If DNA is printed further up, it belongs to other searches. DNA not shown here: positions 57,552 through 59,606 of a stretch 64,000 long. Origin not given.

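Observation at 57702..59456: Unknown acidic protein with DUF2325-like C-terminus wedged between pglX and pglY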

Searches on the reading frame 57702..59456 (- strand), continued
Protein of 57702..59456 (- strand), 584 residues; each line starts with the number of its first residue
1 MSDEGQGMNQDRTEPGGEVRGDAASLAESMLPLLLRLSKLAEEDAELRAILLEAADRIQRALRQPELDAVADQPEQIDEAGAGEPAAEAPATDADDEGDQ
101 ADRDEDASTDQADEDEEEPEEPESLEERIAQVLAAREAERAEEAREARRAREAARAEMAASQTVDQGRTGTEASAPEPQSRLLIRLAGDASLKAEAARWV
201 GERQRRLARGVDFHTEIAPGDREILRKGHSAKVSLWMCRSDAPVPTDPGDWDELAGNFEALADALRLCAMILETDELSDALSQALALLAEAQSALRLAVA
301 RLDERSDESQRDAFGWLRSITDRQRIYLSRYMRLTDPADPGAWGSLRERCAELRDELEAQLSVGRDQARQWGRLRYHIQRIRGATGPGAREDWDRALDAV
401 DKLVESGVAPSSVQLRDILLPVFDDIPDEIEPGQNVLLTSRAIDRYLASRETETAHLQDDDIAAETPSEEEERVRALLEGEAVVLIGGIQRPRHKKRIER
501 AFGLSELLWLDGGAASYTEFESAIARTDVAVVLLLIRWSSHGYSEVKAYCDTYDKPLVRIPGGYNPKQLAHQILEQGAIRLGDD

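Call 30: fold_search(model_id=the predicted structure, library=pdb)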
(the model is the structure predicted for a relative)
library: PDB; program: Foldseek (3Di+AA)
matches with E <= 10: 907; with E <= 0.001: 0
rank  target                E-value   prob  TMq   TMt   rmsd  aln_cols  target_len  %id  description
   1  7f66_G                4.5e-03  0.99  0.13  0.17  11.6       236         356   15  eIF2B-SFSV NSs-1-eIF2 (released 2021-12-01)
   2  9zuz_D                1.1e-02  0.97  0.13  0.18  11.8       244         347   14  Translation Initiation Factor eIF-2B complex with the Isohexide Diamine GSK735 (released 2026-03-04)
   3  7kmf_C                1.2e-02  0.93  0.11  0.18  13.9       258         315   12  Sugar phosphate activation of the stress sensor eIF2B (released 2021-07-14)
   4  9hve_G                1.5e-02  0.95  0.12  0.17  11.8       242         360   15  Native human eIF2-eIF2B complex (released 2025-11-19)
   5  7l70_F                1.7e-02  0.96  0.13  0.18  11.5       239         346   15  The eukaryotic translation initiation factor 2B from Homo sapiens in its apo form (released 2021-03-24)
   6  7rlo_E                1.8e-02  0.94  0.13  0.18  10.4       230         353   15  Structure of the human eukaryotic translation initiation factor 2B (eIF2B) in complex with a viral protein NSs (released 2021-12-22)
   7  9hvd_H                2.0e-02  0.87  0.12  0.17  12.0       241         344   15  Native human P-eIF2-eIF2B complex (released 2025-11-19)
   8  8tqz_F                2.1e-02  0.93  0.13  0.18  11.7       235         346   16  Eukaryotic translation initiation factor 2B with a mutation (L516A) in the delta subunit (released 2023-12-06)
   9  7te2                  2.8e-02  0.97  0.12  0.31  15.8       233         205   14  Crystal Structure of AerR from Rhodobacter capsulatus at 2.25 A. (released 2022-08-31)
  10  5b04_D                2.9e-02  0.89  0.12  0.18  13.9       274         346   12  Crystal structure of the eukaryotic translation initiation factor 2B from Schizosaccharomyces pombe (released 2016-02-24)
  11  6caj_C                3.5e-02  0.85  0.12  0.18  13.9       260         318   12  Electron cryo-microscopy of the eukaryotic translation initiation factor 2B from Homo sapiens (released 2018-04-11)
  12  9hvd_C                4.2e-02  0.72  0.13  0.19  13.8       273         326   10  Native human P-eIF2-eIF2B complex (released 2025-11-19)
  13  7trj_C                5.5e-02  0.80  0.12  0.18  14.1       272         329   10  The eukaryotic translation initiation factor 2B from Homo sapiens with a H160D mutation in the beta subunit (released 2022-04-27)
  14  6caj_E                6.4e-02  0.82  0.12  0.17  11.8       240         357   14  Electron cryo-microscopy of the eukaryotic translation initiation factor 2B from Homo sapiens (released 2018-04-11)
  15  4zem_B                6.7e-02  0.80  0.12  0.21  13.3       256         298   12  Crystal structure of eIF2B beta from Chaetomium thermophilum (released 2015-09-30)
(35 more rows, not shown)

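Call 33: search_protein_representatives(alignment_id=A1)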
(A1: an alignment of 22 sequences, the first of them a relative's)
Query: 22 sequences, 536 profile positions. Proteins with E-value up to 0.001 (for the whole library): 2292; up to 1e-10: 1708; up to 1e-30: 1163. The best 150 are listed.
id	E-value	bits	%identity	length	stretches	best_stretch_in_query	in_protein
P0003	3.5e-202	689.5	-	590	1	6-533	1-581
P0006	5.7e-196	669.0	-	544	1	3-532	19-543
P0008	6.3e-196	668.9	-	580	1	5-534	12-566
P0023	3.8e-188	643.2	-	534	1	2-533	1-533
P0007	1.3e-185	634.8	-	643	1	7-533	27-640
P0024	1.8e-184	631.1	-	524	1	3-531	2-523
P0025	3.9e-182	623.3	-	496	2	97-533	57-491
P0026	9.9e-180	615.4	-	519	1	5-533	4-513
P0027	1.8e-179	614.5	-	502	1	2-532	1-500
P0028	5.2e-179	613.0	-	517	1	6-533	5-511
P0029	7.3e-179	612.6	-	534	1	5-533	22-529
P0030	1.2e-178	611.9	-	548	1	1-531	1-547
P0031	1.6e-177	608.1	-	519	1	4-532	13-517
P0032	1.9e-177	607.9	-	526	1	3-533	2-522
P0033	3.1e-177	607.2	-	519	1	5-530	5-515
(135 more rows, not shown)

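Call 35: find_encoding_contigs(protein=P0005, flank=10000, max_places=2)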
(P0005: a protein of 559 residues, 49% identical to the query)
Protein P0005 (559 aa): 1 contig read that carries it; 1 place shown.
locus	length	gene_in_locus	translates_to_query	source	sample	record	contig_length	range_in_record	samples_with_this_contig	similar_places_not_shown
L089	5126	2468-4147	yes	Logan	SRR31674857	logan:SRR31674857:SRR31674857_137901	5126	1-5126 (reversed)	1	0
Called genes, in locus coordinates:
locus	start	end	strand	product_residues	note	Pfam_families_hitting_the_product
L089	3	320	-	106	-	?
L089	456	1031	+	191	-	PF01738:DLH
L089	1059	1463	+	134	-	PF02537:CRCB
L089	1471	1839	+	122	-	PF02641:DUF190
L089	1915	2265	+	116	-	PF28289:BV97_02767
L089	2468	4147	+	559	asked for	-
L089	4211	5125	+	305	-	?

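Call 36: find_encoding_contigs(protein=P0006, flank=10000, max_places=2)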
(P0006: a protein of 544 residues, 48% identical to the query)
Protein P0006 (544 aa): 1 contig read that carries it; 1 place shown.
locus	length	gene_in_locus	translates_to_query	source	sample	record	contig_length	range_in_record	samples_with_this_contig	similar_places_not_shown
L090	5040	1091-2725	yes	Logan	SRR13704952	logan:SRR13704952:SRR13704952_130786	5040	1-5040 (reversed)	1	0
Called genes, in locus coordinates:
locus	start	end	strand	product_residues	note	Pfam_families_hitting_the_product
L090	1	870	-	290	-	?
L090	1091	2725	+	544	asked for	-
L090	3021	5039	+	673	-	?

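Call 37: find_encoding_contigs(protein=P0004, flank=10000, max_places=2)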
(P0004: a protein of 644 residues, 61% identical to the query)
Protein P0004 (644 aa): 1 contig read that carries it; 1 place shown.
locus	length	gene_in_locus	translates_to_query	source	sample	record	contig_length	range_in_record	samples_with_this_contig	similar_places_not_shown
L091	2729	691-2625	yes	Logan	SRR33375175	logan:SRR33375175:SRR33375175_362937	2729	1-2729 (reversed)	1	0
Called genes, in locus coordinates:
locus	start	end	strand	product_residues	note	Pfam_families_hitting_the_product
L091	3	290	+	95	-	?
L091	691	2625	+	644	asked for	-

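Call 48: search_protein_families(library=phrogs, proteins=[window:57702-59456:-], max_evalue=1)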
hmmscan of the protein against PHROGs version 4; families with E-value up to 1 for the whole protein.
window:57702-59456:- (584 aa): 2 families
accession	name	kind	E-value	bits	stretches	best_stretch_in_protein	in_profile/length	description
phrog_16304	-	unknown function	0.25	12.2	1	76-158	94-180/244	-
phrog_777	-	head and packaging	0.9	9.7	0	51-162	53-178/580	major head protein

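Call 49: fold_search(model_id=the predicted structure, library=viral)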
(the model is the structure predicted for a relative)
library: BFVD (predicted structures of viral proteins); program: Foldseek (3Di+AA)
matches with E <= 10: 337; with E <= 0.001: 0
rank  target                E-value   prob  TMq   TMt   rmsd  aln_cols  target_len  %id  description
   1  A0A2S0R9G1            5.4e-03  0.66  0.14  0.08  30.4       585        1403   11  Polyprotein (Fragment) [Iflavirus sp.]
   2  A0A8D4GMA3            2.8e-02  0.97  0.15  0.28  13.8       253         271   11  (no name in the UniProt tables at hand)
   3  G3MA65                3.4e-02  0.54  0.13  0.17  46.0       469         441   12  Gp324 [Bacillus phage G]
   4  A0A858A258            1.0e-01  0.30  0.11  0.06  44.6       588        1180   11  MC006L [Molluscum contagiosum virus]
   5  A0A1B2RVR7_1          1.0e-01  0.15  0.12  0.09  27.2       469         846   10  Polyprotein (Fragment) [Alber virus]
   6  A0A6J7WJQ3            1.3e-01  0.16  0.10  0.07  40.7       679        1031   11  Uncharacterized protein [uncultured Caudovirales phage]
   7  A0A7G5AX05            1.6e-01  0.23  0.09  0.08  24.1       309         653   14  MC006L [Molluscum contagiosum virus subtype 1]
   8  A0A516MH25            1.8e-01  0.28  0.11  0.09  42.8       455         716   13  (no name in the UniProt tables at hand)
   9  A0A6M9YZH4            2.1e-01  0.13  0.07  0.04  48.6       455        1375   12  (no name in the UniProt tables at hand)
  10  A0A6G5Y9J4            2.2e-01  0.11  0.08  0.08  32.1       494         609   14  (no name in the UniProt tables at hand)
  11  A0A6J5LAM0            2.3e-01  0.13  0.11  0.09  34.1       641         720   13  Uncharacterized protein [uncultured Caudovirales phage]
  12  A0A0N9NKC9            2.3e-01  0.08  0.08  0.05  50.7       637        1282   13  (no name in the UniProt tables at hand)
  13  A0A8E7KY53            2.4e-01  0.66  0.10  0.14  13.2       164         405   16  (no name in the UniProt tables at hand)
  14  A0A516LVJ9            3.0e-01  0.20  0.15  0.15  24.1       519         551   11  (no name in the UniProt tables at hand)
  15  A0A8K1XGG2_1          3.0e-01  0.15  0.12  0.07  28.6       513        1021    9  (no name in the UniProt tables at hand)
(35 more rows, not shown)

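Call 56: search_protein_families(library=padloc, alignment_id=A2, max_evalue=0.00001)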
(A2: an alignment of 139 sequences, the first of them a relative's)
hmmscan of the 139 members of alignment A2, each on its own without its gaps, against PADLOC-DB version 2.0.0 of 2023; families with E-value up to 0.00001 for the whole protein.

A. member 1, L001:8268-10001:+ (578 aa): 0 families

B. families by the number of members that match (of 139 scanned): 28 families (the first 25 are shown)
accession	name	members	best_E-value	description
PDLC04140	mad8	2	9.6e-17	mads_8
PDLC01995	RtcR_PspF2--CARF_AAA_HTH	1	3.5e-119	-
PDLC01994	RtcR_PspF1--CARF_AAA_HTH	1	1.6e-59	-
PDLC01993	RtcR--CARF_AAA_HTH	1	5.5e-52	-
PDLC02305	AbiEii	1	2.6e-44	AbiEii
PDLC04135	mad3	1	3.8e-43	mads_3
PDLC02203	MzaA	1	4.4e-34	-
PDLC04606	PDC-M37B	1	4.7e-24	-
PDLC04605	PDC-M37B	1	2.7e-19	-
PDLC03838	DolB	1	2.6e-17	-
PDLC04134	mad2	1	1.5e-13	mads_2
PDLC01247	DEDDh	1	9.2e-11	"CAS-I,CAS-II,CAS-III,CAS-IV,CAS-V,CAS-VI; associated"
PDLC02980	AriA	1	4.3e-10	-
PDLC00315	PtuB1|PtuB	1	5.1e-10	Unknown function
PDLC02290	AbiEii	1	5.4e-10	AbiEii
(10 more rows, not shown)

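Call 57: search_protein_families(library=pfam, alignment_id=A2, max_evalue=0.00001)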
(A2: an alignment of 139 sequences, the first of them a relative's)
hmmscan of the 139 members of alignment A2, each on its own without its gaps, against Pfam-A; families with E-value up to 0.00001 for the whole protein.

A. member 1, L001:8268-10001:+ (578 aa): 1 family
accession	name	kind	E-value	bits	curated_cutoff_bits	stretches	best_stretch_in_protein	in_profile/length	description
PF00486.34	Trans_reg_C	-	7.1e-06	26.4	26.2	0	52-110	7-64/77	Transcriptional regulatory protein, C terminal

B. families by the number of members that match (of 139 scanned): 172 families (the first 25 are shown)
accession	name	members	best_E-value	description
PF01139.22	RtcB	5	7.4e-87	tRNA-splicing ligase RtcB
PF04820.20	Trp_halogenase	4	1.6e-30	Tryptophan halogenase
PF12831.13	FAD_oxidored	4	1.6e-11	FAD dependent oxidoreductase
PF01494.25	FAD_binding_3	4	1e-10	FAD binding domain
PF01266.30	DAO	4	6.3e-10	FAD dependent oxidoreductase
PF07992.20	Pyr_redox_2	4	1.7e-07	Pyridine nucleotide-disulphide oxidoreductase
PF13620.12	CarboxypepD_reg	3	3.7e-22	Carboxypeptidase regulatory-like domain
PF07719.23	TPR_2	3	1.7e-15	Tetratricopeptide repeat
PF07587.16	PSD1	2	8.4e-102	Protein of unknown function (DUF1553)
PF07583.16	PSCyt2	2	1.3e-90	Protein of unknown function (DUF1549)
PF00158.32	Sigma54_activat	2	8.2e-74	Sigma-54 interaction domain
PF02634.21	FdhD-NarQ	2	5.7e-69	FdhD/NarQ family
PF13378.12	MR_MLE_C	2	3.7e-53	Enolase C-terminal domain-like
PF03009.23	GDPD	2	5.4e-39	Glycerophosphoryl diester phosphodiesterase family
PF00795.27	CN_hydrolase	2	9.9e-38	Carbon-nitrogen hydrolase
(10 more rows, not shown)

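Call 61: search_protein_families(library=padloc, proteins=[L046:4917-6050:+, L046:6092-8338:+, L046:9984-10601:-, L046:10597-14280:-, L046:14348-15028:-, L046:15042-15806:-, L046:16162-18681:-, L046:3250-4452:-, L046:2323-3240:+, L046:1029-2228:+], max_evalue=0.001)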
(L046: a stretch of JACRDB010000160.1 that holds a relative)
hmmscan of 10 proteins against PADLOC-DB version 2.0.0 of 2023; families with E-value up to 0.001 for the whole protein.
L046:4917-6050:+ (378 aa): 0 families

L046:6092-8338:+ (749 aa): 0 families

L046:9984-10601:- (206 aa): 0 families

L046:10597-14280:- (1228 aa): 1 family
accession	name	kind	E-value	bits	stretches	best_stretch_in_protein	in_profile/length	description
PDLC04134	mad2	-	2.2e-07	28.1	1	687-848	283-426/492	mads_2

L046:14348-15028:- (227 aa): 0 families

L046:15042-15806:- (255 aa): 0 families

L046:16162-18681:- (840 aa): 0 families

L046:3250-4452:- (401 aa): 2 families
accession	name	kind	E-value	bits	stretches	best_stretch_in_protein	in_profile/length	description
PDLC00405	SduA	-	4e-06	24.6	1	17-77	7-67/323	DUF4263 domain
PDLC04055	PD-T4-6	-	3.5e-05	20.8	1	15-99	364-448/496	-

L046:2323-3240:+ (306 aa): 0 families

L046:1029-2228:+ (400 aa): 0 families

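Call 79: search_dna_similar(query=window:57702-59456:-, collection=plasmids, mode=protein, max_evalue=0.001, max_rows=15)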
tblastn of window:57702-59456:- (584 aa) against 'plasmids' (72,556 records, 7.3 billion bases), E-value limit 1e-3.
Records with a match: 8; places in all: 10; records where one place covers at least 80% of the query: 0.
Best place of each record, by identity: <60% 8.
By first word of the organism name: Deinococcus 8.
By predicted mobility (MOB-suite, as given by PLSDB): non-mobilizable 6; mobilizable 2.
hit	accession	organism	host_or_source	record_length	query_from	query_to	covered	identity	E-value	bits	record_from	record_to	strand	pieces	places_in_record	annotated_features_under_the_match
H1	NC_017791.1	Deinococcus gobiensis I-0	-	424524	468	581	20%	40.5%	3e-12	77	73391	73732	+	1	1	hypothetical protein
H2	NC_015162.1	Deinococcus proteolyticus MRP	feces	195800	459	581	21%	35.1%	2e-9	69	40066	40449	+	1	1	hypothetical protein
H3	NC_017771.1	Deinococcus gobiensis I-0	-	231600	462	582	21%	33.1%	8e-10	70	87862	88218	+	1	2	hypothetical protein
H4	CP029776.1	Deinococcus actinosclerus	mixed culture,wastewater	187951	475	582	18%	33.3%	2e-11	75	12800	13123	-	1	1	hypothetical protein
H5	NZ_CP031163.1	Deinococcus wulumuqiensis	cell culture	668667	475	582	18%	33.3%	3e-9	68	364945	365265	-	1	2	hypothetical protein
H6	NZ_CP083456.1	Deinococcus taeanensis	whole organism,coastal dune soil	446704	475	576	17%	34.3%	2e-11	75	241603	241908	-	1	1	hypothetical protein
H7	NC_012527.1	Deinococcus deserti VCD115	-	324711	475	584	19%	31.8%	5e-9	67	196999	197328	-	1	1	hypothetical protein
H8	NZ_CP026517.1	Deinococcus sp. NW-56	whole organism,water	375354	472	576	18%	29.5%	5e-5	54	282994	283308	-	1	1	hypothetical protein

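Call 80: search_dna_similar(query=window:57702-59456:-, collection=phages, mode=protein, max_evalue=0.001, max_rows=15)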
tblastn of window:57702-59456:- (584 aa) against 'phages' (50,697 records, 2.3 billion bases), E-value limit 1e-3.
No match.

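Call 81: get_annotated_region(hit=H1, flank=9000)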
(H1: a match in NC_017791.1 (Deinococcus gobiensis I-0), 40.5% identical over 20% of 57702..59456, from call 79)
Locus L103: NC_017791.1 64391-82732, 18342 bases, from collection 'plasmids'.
description: Deinococcus gobiensis I-0 plasmid P2, complete sequence
organism: Deinococcus gobiensis I-0 (NCBI taxid 745776)
taxonomy: Bacteria; Deinococcota; Deinococci; Deinococcales; Deinococcaceae; Deinococcus; Deinococcus gobiensis; Deinococcus gobiensis I-0
host: -; source: -; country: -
typing (MOB-suite, as given by PLSDB): non-mobilizable; replicon rep_cluster_1552; mating-pair formation MPF_T
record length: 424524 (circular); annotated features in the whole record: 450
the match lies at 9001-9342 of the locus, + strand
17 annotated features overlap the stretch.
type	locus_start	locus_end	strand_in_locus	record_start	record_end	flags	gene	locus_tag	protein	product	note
CDS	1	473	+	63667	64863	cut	-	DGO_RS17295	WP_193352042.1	Gfo/Idh/MocA family oxidoreductase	-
CDS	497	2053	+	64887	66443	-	-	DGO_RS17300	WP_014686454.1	sugar ABC transporter ATP-binding protein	-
CDS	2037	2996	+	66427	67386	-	-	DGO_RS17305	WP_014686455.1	ABC transporter permease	-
CDS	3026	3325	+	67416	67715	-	-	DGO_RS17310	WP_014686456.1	putative quinol monooxygenase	-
CDS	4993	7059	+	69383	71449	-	topA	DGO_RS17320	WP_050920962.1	type I DNA topoisomerase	GO:0006260 - DNA replication [Evidence IEA]; GO:0006265 - DNA topological change [Evidence IEA]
CDS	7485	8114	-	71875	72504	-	-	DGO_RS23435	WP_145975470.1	hypothetical protein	-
CDS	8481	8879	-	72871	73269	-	-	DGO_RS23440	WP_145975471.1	hypothetical protein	-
CDS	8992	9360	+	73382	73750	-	-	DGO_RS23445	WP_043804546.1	hypothetical protein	-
CDS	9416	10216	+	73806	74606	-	-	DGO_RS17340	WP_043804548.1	3'-5' exonuclease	-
CDS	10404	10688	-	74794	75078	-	-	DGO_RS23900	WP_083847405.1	DMT family transporter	GO:0055085 - transmembrane transport [Evidence IEA]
CDS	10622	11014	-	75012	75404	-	-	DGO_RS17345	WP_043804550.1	EamA family transporter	-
CDS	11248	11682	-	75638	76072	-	-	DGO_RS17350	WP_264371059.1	pyridoxamine 5'-phosphate oxidase family protein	-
CDS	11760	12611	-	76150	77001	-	-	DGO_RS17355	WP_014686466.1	IS3 family transposase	-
CDS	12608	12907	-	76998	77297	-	-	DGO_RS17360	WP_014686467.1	transposase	GO:0006313 - DNA transposition [Evidence IEA]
CDS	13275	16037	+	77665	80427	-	-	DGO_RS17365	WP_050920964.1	CheR family methyltransferase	-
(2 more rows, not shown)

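Call 82: get_annotated_region(hit=H6, flank=9000)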
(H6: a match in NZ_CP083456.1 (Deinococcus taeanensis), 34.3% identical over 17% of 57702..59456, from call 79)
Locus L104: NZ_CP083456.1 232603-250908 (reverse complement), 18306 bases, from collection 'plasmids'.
description: Deinococcus taeanensis strain TS293 plasmid p_TS293_2, complete sequence
organism: Deinococcus taeanensis (NCBI taxid 2737050)
taxonomy: Bacteria; Deinococcota; Deinococci; Deinococcales; Deinococcaceae; Deinococcus; Deinococcus taeanensis
host: -; source: whole organism,coastal dune soil; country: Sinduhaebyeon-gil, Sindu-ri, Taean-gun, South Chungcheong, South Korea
typing (MOB-suite, as given by PLSDB): non-mobilizable
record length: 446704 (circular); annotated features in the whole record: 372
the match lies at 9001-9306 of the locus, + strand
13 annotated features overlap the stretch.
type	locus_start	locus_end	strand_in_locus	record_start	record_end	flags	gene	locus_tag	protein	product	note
CDS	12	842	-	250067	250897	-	-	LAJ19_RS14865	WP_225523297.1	alpha/beta hydrolase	-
CDS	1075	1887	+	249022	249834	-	-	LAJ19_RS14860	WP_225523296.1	ParA family protein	-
CDS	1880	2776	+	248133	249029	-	-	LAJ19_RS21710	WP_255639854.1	ParB/RepB/Spo0J family partition protein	GO:0007059 - chromosome segregation [Evidence IEA]; GO:0000910 - cytokinesis [Evidence IEA]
CDS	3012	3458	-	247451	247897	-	-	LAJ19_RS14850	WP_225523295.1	hypothetical protein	-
CDS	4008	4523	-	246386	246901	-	-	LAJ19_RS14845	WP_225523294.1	DinB family protein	-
CDS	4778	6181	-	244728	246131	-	-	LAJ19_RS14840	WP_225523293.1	replication initiator protein A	-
CDS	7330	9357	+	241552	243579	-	-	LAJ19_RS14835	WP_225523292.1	hypothetical protein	-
CDS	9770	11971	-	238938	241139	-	-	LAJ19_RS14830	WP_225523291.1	plasmid pRiA4b ORF-3 family protein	-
CDS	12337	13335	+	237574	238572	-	-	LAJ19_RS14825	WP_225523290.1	WYL domain-containing protein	-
CDS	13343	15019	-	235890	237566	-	-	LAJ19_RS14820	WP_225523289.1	tetratricopeptide repeat protein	-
CDS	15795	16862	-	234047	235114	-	-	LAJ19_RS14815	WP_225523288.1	GGDEF domain-containing protein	-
CDS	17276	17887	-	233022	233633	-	-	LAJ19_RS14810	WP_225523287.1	hypothetical protein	-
CDS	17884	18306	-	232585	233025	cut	-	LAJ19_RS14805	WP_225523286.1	hypothetical protein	-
